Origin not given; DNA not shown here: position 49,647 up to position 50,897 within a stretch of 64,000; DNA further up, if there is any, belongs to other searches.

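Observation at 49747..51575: GC-rich island: C-terminal-receiver protein with a novel N-terminal domain, a palindromic operator, and an acidic partner protein, with no kinase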

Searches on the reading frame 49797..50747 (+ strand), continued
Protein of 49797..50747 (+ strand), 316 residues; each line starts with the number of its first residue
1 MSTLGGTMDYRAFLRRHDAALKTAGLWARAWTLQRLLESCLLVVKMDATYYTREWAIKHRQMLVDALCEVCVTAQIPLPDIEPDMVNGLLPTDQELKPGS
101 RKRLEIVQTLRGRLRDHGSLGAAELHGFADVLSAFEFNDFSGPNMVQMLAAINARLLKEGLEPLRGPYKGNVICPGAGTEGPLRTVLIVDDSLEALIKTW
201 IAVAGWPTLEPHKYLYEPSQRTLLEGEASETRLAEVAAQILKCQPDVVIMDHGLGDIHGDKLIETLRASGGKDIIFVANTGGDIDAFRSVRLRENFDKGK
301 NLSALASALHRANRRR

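Call 38: search_protein_families(library=pfam, alignment_id=A1, max_evalue=0.01)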
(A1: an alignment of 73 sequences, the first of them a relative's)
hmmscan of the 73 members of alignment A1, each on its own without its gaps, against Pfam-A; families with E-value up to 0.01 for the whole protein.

A. member 1, P0001 (309 aa): 1 family
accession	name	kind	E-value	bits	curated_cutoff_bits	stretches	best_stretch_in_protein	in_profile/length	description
PF00072.30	Response_reg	-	0.0012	19.5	30.2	1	227-279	32-85/111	Response regulator receiver domain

B. families by the number of members that match (of 73 scanned): 4 families
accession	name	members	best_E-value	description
PF00072.30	Response_reg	37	1.3e-06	Response regulator receiver domain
PF23857.1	Phage_TAC_19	1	0.002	Phage tail chaperone protein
PF01497.23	Peripla_BP_2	1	0.0079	Periplasmic binding protein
PF19965.4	VMAP-M2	1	0.0098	vWA-MoxR associated protein middle region (VMAP-M) 2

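Call 39: find_encoding_contigs(protein=P0014, flank=6000, max_places=3)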
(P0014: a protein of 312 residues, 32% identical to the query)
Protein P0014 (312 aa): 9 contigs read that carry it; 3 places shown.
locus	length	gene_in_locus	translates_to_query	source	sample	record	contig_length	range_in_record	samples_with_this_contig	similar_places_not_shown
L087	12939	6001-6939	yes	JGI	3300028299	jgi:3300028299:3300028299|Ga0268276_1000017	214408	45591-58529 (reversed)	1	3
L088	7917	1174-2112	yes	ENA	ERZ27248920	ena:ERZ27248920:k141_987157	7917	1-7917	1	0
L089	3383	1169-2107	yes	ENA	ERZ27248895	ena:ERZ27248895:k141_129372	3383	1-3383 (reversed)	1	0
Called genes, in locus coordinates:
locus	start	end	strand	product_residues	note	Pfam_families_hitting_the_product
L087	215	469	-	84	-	-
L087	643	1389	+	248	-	PF01978:TrmB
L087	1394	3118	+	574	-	PF09972:DUF2207, PF20990:DUF2207_C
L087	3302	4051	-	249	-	-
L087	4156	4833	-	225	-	-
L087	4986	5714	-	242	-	PF01978:TrmB, PF09339:HTH_IclR (faint)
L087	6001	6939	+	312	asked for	PF00072:Response_reg (weak)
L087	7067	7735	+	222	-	-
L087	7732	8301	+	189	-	-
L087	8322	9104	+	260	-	-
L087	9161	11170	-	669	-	PF03848:TehB, PF02353:CMAS (weak), PF05891:Methyltransf_PK (weak), PF13489:Methyltransf_23, PF08241:Methyltransf_11, PF08242:Methyltransf_12, PF13649:Methyltransf_25, PF13847:Methyltransf_31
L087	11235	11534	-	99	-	-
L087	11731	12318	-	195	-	PF02441:Flavoprotein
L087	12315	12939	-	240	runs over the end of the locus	PF04127:DFP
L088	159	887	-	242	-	PF01978:TrmB, PF09339:HTH_IclR (faint)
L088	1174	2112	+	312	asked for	PF00072:Response_reg (weak)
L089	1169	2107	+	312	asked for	PF00072:Response_reg (weak)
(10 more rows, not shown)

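Call 40: find_encoding_contigs(protein=P0125, flank=6000, max_places=3)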
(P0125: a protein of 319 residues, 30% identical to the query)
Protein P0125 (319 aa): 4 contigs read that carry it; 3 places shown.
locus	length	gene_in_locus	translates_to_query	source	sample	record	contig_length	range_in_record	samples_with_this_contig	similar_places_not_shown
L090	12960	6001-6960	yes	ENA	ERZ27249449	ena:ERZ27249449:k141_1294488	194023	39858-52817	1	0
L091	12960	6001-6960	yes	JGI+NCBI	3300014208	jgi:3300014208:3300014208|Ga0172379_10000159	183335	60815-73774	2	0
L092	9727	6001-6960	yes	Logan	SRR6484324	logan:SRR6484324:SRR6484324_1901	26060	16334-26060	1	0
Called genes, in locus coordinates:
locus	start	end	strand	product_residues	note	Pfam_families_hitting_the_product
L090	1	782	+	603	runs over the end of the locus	PF13528:Glyco_trans_1_3 (faint), PF04101:Glyco_tran_28_C (weak), PF00535:Glycos_transf_2, PF10111:Glyco_tranf_2_2, PF13641:Glyco_tranf_2_3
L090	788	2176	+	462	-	PF09335:VTT_dom, PF14067:LssY_C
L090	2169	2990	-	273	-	PF24827:AstE_AspA_cat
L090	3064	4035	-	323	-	-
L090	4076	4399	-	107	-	PF01371:Trp_repressor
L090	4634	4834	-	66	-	-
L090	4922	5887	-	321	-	-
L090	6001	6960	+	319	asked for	-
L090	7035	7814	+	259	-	PF01209:Ubie_methyltran, PF02353:CMAS (weak), PF05175:MTS, PF13489:Methyltransf_23, PF13649:Methyltransf_25, PF13847:Methyltransf_31, PF08241:Methyltransf_11, PF08242:Methyltransf_12, +1 more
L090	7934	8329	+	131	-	PF03073:TspO_MBR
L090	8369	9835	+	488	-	PF00005:ABC_tran, PF00006:ATP-synt_ab (faint), PF02463:SMC_N (faint), PF13191:AAA_16 (faint), PF13555:AAA_29 (faint), PF13304:AAA_21 (faint), PF00005:ABC_tran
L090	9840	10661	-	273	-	PF01479:S4 (weak), PF00849:PseudoU_synth_2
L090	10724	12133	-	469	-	-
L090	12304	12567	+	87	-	PF02201:SWIB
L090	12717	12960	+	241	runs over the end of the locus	-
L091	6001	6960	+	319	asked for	-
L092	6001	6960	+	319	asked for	-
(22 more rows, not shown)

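Call 41: find_encoding_contigs(protein=P0045, flank=6000, max_places=3)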
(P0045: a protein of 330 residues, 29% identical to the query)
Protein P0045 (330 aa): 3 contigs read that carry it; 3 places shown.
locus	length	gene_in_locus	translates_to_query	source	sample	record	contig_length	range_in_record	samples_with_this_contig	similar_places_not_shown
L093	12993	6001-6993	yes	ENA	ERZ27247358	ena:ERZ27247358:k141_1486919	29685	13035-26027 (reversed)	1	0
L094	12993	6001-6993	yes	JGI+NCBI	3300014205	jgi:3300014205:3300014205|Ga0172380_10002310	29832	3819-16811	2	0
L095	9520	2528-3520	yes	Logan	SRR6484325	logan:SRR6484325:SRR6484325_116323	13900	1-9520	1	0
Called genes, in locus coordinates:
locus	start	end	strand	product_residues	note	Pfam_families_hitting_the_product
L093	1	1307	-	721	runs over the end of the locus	PF17191:RecG_wedge, PF01336:tRNA_anti-codon, PF04851:ResIII, PF00270:DEAD, PF00271:Helicase_C, PF19833:RecG_dom3_C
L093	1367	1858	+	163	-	PF02308:MgtC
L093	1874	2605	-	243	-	PF01978:TrmB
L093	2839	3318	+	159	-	-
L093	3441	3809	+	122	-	-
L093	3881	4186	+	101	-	-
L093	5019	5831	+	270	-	-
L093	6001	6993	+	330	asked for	-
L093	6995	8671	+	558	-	PF06414:Zeta_toxin (faint), PF00485:PRK, PF01928:CYTH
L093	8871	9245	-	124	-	PF07603:Lcl_C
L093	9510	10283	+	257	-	-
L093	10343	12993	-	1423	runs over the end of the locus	-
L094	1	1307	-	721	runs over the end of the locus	PF17191:RecG_wedge, PF01336:tRNA_anti-codon, PF04851:ResIII, PF00270:DEAD, PF00271:Helicase_C, PF19833:RecG_dom3_C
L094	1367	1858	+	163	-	PF02308:MgtC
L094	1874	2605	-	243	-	PF01978:TrmB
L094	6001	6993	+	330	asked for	-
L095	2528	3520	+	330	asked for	-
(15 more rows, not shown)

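Call 42: find_encoding_contigs(protein=P0080, flank=6000, max_places=3)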
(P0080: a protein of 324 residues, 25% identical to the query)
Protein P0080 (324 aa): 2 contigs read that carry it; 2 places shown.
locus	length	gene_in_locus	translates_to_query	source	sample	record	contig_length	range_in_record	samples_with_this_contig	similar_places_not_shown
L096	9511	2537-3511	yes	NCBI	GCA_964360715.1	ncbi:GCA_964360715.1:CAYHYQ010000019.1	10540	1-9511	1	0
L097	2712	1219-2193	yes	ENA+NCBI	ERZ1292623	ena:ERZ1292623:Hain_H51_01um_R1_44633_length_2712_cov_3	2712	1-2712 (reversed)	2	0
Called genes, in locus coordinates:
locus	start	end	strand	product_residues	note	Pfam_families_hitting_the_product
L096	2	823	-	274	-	?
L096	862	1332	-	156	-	PF00892:EamA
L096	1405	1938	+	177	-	-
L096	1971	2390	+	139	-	-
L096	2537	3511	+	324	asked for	-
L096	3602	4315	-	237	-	-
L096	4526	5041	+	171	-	PF00717:Peptidase_S24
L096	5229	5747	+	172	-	-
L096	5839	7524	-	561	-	PF00999:Na_H_Exchanger, PF02254:TrkA_N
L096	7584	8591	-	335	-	PF09587:PGA_cap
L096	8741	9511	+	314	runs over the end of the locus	-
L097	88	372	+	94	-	-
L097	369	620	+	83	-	-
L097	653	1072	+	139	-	-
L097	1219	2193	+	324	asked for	-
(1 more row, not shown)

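Call 44: search_solved_structures(query=A1, max_evalue=1, show_alignments=2)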
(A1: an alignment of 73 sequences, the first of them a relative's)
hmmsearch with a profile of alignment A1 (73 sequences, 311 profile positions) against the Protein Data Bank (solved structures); distinct sequences matched with E-value up to 1: 108 (the best 60 are shown).
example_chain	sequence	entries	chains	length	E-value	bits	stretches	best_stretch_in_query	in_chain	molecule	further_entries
9rhz_C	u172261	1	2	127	8.2e-05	25.3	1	230-275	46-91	Chemotaxis protein CheY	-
1m5t_A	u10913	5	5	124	0.00017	24.2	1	238-296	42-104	cell division response regulator DivK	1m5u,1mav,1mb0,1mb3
4iga_A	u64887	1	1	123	0.00033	23.3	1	231-280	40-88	Chemotaxis protein CheY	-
1tmy_A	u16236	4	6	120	0.00085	22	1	231-280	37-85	CHEY PROTEIN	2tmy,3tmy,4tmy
1u0s_Y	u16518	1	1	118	0.00095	21.8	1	231-280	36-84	Chemotaxis protein cheY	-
3t8y_A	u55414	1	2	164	0.0011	21.6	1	232-275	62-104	Chemotaxis response regulator protein-glutamate methylesterase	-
8q52_A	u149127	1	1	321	0.0014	21.3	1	231-275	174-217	Leucine-specific-binding protein,Chemotaxis protein CheY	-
1pey_A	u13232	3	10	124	0.0016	21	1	233-309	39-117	Sporulation initiation phosphotransferase F | SPORULATION RESPONSE REGULATORY PROTEIN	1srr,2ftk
3q15_C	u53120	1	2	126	0.0016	21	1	233-309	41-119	Sporulation initiation phosphotransferase F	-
1f51_E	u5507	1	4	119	0.0017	21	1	233-309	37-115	SPORULATION INITIATION PHOSPHOTRANSFERASE F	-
1fsp_A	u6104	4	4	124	0.0019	20.8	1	233-309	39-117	STAGE 0 SPORULATION PROTEIN F | SPORULATION RESPONSE REGULATORY PROTEIN | Sporulation initiation phosphotransferase F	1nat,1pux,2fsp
2jvi_A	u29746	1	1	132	0.0021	20.7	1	233-309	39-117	Sporulation initiation phosphotransferase F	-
2jvj_A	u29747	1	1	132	0.0025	20.4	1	233-309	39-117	Sporulation initiation phosphotransferase F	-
5hev_A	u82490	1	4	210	0.0036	19.9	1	234-275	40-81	Response regulator protein VraR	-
3cwo_X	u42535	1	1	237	0.005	19.5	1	232-275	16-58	beta/alpha-barrel protein based on 1THF and 1TMY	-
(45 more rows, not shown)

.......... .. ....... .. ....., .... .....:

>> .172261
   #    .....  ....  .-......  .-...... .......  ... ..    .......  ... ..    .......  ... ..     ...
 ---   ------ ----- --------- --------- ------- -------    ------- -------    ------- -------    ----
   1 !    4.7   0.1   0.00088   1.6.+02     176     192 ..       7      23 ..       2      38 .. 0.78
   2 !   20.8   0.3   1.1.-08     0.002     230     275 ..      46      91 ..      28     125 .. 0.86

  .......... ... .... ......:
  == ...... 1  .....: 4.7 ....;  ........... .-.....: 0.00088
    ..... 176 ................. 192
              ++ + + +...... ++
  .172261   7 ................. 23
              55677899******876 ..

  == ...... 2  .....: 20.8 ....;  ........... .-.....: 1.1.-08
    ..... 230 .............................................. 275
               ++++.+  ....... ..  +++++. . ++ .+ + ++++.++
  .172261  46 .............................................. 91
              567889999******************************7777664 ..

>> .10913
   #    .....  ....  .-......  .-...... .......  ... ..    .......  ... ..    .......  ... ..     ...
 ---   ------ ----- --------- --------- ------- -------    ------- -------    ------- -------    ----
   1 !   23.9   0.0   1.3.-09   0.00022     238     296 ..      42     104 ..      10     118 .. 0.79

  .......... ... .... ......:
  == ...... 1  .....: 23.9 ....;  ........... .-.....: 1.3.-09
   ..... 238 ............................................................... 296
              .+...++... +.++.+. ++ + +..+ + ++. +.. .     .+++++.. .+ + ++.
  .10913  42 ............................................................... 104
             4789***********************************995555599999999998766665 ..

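Call 55: find_related_loci(query=P0001, collection=metagenome_contigs, flank=8000)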
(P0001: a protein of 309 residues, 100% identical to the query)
Query P0001 (309 aa) in metagenome_contigs; peptide patterns used: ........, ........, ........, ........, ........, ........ (x = any residue, [..] = any of these).
115 stretches matched a pattern; 1 encode a relative of the query (tblastn E <= 1e-3); 1 distinct loci.
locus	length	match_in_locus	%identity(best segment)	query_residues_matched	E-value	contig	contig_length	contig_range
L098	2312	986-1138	45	235-284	2e-8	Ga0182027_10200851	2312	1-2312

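Call 58: predict_structure(alignment_id=A1)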
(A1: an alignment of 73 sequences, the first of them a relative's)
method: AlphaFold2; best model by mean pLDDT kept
length: 309 residues; sequences in the alignment: 73
mean_pLDDT: 92.0   pTM: 0.87
mean pLDDT of the five models: 92.0, 90.9, 90.0, 87.2, 86.6
residues with pLDDT >= 90: 219; 70-90: 80; 50-70: 10; < 50: 0
segments of 3 or more residues with pLDDT < 50: none
pLDDT, mean of each block of 10 residues (from residue 1): 97 96 97 95 94 96 97 95 85 82 88 84 78 73 87 88 79 89 98 95 97 97 98 98 98 98 97 93 96 95 92
secondary structure, 60 per line:
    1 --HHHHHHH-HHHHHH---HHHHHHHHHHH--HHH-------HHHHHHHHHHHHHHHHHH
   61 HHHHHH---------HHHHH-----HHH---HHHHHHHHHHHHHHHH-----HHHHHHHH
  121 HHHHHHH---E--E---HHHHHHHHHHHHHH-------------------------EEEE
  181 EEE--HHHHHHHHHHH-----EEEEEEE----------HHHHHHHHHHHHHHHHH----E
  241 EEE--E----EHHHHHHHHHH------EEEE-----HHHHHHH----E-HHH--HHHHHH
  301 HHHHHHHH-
elements in order: H3-9 H11-16 H20-30 H43-66 H76-80 H92-107 H113-127 H138-151 E177-183 H186-196 E202-208 H219-235 E240-243 H252-261 E268-271 H277-283 H295-308

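Call 70: fold_search(model_id=the predicted structure, library=viral)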
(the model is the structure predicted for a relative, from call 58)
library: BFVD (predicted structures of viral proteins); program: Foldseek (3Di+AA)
matches with E <= 10: 354; with E <= 0.001: 0
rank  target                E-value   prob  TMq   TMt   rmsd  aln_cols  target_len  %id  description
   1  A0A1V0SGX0            1.2e-03  1.00  0.32  0.10   7.7       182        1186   15  Putative sensor histidine kinase [Hokovirus HKV1]
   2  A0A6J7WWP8            2.0e-03  1.00  0.30  0.39  13.7       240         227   13  TtrR Response regulator [uncultured Caudovirales phage]
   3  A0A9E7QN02            2.1e-03  0.80  0.20  0.16  23.4       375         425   11  (no name in the UniProt tables at hand)
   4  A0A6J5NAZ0            4.8e-03  0.66  0.24  0.13  24.3       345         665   13  Prim_Pol domain containing protein [uncultured Caudovirales phage]
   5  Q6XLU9                5.3e-03  1.00  0.30  0.11  13.8       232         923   10  histidine kinase [Feldmannia irregularis virus a]
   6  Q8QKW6                6.2e-03  1.00  0.32  0.18  10.3       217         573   16  histidine kinase [Ectocarpus siliculosus virus 1 (isolate New Zealand/Kaikoura/1988)]
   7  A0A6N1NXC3            6.9e-03  1.00  0.31  0.51  15.2       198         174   12  Histidine protein kinase SLN1 [Tupanvirus deep ocean]
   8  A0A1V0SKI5            1.0e-02  0.99  0.28  0.42  18.1       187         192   11  Putative sensor histidine kinase [Klosneuvirus KNV1]
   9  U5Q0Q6                1.1e-02  0.25  0.14  0.11  22.2       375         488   12  DNA helicase [Bacillus phage Spock]
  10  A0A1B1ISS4            1.1e-02  0.21  0.13  0.10  26.7       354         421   13  (no name in the UniProt tables at hand)
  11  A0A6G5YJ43            1.2e-02  0.28  0.15  0.11  24.9       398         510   12  (no name in the UniProt tables at hand)
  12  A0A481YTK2            1.5e-02  0.87  0.31  0.14  24.6       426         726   10  Histidine kinase [Marseillevirus LCMAC102]
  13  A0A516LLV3            1.9e-02  0.44  0.23  0.12  24.8       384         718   11  (no name in the UniProt tables at hand)
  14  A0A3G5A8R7            2.4e-02  1.00  0.32  0.17  12.5       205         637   16  histidine kinase [Hyperionvirus sp.]
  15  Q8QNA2                2.4e-02  0.57  0.24  0.13  20.4       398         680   11  EsV-1-186 [Ectocarpus siliculosus virus 1 (isolate New Zealand/Kaikoura/1988)]
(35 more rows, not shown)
